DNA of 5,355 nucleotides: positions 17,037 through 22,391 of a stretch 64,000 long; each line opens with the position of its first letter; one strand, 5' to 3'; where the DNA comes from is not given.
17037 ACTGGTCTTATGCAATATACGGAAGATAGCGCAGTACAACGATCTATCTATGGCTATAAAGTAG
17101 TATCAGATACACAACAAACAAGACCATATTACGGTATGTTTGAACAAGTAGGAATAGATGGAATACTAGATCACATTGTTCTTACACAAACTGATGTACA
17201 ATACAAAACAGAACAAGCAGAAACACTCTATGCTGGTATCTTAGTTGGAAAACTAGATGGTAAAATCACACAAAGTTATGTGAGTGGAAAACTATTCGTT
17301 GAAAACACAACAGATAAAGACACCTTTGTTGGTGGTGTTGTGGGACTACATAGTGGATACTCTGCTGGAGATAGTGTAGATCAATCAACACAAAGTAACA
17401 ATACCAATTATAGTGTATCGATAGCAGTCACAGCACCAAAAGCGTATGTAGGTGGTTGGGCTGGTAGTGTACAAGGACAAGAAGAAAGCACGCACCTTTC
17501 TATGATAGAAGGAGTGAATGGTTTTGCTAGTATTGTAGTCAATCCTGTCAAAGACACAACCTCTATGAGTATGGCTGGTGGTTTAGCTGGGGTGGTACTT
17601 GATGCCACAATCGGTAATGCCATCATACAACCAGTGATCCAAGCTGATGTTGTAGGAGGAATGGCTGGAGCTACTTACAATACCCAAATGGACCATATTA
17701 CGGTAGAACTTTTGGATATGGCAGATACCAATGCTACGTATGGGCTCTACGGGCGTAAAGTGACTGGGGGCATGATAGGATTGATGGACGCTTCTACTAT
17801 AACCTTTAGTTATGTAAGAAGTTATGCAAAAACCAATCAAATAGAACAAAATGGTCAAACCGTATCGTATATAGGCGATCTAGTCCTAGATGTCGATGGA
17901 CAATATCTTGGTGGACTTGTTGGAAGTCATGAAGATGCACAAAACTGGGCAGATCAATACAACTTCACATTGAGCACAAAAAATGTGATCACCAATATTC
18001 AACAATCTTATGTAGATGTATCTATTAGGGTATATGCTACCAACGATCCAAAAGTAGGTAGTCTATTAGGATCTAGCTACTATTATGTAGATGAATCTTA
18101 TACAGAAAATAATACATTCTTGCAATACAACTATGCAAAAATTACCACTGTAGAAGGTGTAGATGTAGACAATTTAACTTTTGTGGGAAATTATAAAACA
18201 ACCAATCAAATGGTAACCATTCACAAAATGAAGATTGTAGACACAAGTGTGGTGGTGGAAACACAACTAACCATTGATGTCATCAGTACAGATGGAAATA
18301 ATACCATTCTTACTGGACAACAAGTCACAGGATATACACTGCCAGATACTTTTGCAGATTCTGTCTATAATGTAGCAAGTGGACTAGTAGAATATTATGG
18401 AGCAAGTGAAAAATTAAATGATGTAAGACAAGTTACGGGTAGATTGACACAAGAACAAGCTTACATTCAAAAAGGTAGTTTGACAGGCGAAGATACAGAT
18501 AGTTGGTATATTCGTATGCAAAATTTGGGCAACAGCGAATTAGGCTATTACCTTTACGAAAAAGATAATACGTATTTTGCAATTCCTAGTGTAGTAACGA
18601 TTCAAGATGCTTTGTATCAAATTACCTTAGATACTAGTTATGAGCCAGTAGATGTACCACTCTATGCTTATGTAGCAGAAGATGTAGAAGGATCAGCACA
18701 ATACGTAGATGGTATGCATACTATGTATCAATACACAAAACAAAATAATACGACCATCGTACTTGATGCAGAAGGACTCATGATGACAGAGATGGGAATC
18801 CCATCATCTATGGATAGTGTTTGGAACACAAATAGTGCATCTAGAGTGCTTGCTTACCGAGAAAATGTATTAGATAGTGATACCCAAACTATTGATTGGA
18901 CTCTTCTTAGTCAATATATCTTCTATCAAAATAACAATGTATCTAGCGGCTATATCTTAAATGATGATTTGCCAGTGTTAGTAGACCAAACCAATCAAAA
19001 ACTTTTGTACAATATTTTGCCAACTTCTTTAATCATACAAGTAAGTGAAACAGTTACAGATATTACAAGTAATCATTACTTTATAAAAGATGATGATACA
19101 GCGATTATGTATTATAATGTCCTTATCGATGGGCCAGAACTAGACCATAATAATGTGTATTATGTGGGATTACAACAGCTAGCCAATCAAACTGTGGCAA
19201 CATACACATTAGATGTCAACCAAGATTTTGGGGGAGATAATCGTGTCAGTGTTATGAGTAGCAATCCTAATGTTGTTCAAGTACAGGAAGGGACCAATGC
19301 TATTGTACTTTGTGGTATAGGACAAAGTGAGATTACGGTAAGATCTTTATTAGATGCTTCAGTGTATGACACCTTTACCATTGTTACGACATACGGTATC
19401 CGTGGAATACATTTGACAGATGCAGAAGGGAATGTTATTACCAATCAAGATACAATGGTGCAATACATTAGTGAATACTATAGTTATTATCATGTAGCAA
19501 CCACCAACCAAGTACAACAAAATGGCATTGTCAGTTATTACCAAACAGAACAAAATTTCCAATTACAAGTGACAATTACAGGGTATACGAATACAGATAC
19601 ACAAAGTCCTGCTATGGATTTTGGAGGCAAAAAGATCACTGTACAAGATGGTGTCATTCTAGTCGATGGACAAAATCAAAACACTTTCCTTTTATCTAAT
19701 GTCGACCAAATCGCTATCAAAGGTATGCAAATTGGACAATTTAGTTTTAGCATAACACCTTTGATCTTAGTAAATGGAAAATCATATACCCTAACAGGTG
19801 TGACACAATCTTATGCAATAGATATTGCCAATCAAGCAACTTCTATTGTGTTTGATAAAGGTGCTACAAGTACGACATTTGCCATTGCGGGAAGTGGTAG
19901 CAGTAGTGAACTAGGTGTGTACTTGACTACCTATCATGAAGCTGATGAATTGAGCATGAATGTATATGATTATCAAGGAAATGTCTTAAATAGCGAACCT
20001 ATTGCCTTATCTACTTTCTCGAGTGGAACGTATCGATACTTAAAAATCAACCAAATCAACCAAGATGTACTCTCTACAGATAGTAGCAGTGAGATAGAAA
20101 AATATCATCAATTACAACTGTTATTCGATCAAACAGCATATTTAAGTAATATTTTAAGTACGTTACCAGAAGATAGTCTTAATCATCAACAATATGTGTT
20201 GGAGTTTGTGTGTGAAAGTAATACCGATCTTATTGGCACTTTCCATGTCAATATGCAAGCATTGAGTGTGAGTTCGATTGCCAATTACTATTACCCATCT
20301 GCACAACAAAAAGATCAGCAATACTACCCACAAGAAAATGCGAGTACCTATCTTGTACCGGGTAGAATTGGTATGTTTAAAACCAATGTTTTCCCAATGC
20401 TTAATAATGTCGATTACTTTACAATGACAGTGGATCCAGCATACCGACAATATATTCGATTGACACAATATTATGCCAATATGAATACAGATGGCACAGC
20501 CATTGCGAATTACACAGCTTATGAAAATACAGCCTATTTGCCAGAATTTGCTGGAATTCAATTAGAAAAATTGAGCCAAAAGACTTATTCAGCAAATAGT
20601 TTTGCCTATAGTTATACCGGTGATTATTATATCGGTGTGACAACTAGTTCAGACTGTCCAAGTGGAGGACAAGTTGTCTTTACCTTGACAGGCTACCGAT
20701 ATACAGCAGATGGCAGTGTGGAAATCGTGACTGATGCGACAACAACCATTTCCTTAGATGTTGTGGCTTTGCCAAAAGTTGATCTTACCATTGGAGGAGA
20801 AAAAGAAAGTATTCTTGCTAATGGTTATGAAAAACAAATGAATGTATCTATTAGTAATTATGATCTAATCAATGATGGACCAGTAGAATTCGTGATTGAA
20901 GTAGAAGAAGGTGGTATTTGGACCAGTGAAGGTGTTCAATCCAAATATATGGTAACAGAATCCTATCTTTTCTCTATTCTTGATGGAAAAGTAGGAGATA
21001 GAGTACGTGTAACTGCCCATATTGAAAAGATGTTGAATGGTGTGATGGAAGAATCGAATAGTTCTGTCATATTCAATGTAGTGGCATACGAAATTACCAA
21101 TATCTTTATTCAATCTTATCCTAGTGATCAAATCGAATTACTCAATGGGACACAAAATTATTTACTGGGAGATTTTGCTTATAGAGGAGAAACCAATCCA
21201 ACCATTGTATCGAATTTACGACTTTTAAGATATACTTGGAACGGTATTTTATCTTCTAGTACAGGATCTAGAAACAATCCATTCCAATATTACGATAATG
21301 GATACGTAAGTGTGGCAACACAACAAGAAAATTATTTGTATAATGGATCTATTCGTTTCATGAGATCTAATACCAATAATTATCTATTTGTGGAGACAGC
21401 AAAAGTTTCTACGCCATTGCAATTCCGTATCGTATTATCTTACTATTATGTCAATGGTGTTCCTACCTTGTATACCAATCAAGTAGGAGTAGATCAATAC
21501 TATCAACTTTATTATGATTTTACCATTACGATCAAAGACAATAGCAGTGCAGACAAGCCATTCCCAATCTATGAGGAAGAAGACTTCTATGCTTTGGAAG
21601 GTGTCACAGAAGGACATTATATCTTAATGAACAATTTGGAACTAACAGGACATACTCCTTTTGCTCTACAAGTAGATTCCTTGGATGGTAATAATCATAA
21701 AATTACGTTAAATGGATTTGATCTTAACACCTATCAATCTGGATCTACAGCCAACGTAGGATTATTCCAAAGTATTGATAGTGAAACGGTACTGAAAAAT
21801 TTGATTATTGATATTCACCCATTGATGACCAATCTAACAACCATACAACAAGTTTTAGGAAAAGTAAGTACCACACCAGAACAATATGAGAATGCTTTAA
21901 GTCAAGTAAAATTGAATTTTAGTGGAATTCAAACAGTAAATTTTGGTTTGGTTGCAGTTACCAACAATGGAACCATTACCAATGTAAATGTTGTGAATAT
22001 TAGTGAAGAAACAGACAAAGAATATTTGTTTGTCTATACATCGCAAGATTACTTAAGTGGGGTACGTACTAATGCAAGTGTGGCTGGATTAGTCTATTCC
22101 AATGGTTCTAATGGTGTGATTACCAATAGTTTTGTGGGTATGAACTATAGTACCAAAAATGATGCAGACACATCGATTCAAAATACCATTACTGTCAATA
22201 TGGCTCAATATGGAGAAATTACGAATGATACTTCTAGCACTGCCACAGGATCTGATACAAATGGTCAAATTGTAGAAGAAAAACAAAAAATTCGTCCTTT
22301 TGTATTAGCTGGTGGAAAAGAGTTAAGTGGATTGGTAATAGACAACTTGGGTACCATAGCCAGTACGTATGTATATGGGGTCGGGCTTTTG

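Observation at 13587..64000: Two co-oriented giant paralogues occupy about 54% of the window and bracket a 16-kb block of essential genes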

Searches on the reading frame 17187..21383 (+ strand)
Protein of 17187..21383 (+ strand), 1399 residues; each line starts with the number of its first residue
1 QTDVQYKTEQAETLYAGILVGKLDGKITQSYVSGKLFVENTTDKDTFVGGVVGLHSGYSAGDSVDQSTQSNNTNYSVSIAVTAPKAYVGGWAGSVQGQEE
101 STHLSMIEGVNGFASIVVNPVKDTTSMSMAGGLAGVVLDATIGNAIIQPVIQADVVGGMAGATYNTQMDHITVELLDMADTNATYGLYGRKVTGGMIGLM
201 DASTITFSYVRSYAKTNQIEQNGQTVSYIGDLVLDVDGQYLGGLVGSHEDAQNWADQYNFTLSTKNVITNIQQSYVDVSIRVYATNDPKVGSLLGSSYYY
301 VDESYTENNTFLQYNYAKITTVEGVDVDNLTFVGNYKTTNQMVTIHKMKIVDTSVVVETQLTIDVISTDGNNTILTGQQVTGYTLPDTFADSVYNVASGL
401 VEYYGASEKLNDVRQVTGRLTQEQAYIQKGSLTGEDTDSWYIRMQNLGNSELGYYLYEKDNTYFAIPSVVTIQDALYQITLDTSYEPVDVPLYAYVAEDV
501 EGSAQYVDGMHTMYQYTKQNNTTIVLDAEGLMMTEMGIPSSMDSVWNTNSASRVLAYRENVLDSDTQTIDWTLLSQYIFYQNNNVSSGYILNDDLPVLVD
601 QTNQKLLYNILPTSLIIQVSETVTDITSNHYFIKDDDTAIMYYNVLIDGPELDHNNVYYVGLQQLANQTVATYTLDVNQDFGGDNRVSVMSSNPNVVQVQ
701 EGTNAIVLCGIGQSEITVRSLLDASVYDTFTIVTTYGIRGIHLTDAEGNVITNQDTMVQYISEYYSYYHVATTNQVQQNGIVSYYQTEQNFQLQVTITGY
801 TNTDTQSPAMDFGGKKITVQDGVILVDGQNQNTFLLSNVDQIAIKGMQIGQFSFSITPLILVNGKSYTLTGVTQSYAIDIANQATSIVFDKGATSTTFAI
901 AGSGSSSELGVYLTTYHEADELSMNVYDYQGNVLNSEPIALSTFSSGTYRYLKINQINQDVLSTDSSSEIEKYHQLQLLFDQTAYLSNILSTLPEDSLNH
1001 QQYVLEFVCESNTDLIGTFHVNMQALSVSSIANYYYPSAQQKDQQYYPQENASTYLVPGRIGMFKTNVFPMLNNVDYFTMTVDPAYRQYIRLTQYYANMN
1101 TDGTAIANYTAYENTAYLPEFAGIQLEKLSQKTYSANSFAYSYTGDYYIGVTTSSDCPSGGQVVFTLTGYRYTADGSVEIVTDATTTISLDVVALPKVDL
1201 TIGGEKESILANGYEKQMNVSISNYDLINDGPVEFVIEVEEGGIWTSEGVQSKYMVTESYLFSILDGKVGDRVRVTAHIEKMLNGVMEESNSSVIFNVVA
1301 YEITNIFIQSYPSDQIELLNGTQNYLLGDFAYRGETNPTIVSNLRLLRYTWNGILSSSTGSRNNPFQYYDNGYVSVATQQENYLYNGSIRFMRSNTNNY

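Call 100: search_solved_structures(query=window:17187-21383:+, max_evalue=0.1)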
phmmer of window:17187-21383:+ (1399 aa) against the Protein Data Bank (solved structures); distinct sequences matched with E-value up to 0.1: 1.
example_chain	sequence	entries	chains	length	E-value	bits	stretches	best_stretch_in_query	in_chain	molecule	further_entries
5ysl_A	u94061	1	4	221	0.065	13.9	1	395-479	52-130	1H1 heavy chain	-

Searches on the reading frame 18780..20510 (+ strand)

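Call 29: search_protein_families(library=pfam, proteins=[window:18780-20510:+], max_evalue=1)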
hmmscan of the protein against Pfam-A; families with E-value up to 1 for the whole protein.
window:18780-20510:+ (577 aa): 2 families
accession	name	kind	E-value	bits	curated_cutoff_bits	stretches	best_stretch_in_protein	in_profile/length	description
PF13860.13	FlgD_ig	-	0.11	13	27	1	372-407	6-41/79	FlgD Ig-like domain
PF11685.13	DUF3281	-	0.35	10.6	24.1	1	285-369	88-171/267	Protein of unknown function (DUF3281)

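Call 116: search_protein_families(library=ncbifam, proteins=[window:18780-20510:+], max_evalue=0.01)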
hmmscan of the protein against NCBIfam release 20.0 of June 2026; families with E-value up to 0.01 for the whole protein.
window:18780-20510:+ (577 aa): 0 families

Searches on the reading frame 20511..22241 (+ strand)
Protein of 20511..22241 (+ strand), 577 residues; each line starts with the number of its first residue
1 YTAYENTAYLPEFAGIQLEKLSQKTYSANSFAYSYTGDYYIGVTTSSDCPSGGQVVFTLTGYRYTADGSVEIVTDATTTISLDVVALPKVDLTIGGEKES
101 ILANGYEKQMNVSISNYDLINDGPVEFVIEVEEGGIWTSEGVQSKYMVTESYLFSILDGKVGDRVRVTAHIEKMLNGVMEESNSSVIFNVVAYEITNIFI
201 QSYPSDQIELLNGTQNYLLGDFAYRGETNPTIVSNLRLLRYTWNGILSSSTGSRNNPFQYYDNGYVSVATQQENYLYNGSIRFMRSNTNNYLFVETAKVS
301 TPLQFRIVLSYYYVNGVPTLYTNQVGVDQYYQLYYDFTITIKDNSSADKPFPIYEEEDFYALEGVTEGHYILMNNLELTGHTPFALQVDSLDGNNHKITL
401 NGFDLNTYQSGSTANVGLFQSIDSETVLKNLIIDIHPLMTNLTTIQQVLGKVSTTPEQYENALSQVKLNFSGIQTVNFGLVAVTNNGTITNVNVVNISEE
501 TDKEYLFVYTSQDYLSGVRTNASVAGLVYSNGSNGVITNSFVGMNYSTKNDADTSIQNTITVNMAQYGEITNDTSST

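Call 29: search_protein_families(library=pfam, proteins=[window:20511-22241:+], max_evalue=1)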
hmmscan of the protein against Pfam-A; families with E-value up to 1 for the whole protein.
window:20511-22241:+ (577 aa): 2 families
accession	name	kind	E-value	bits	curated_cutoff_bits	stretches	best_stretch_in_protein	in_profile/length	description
PF02556.19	SecB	-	0.027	14.8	26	1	64-146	14-90/141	Preprotein translocase subunit SecB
PF08252.16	Leader_CPA1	-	0.092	12.6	18.5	1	508-516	7-15/23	arg-2/CPA1 leader peptide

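Call 116: search_protein_families(library=ncbifam, proteins=[window:20511-22241:+], max_evalue=0.01)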
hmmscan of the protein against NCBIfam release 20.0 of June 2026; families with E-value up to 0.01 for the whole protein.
window:20511-22241:+ (577 aa): 0 families
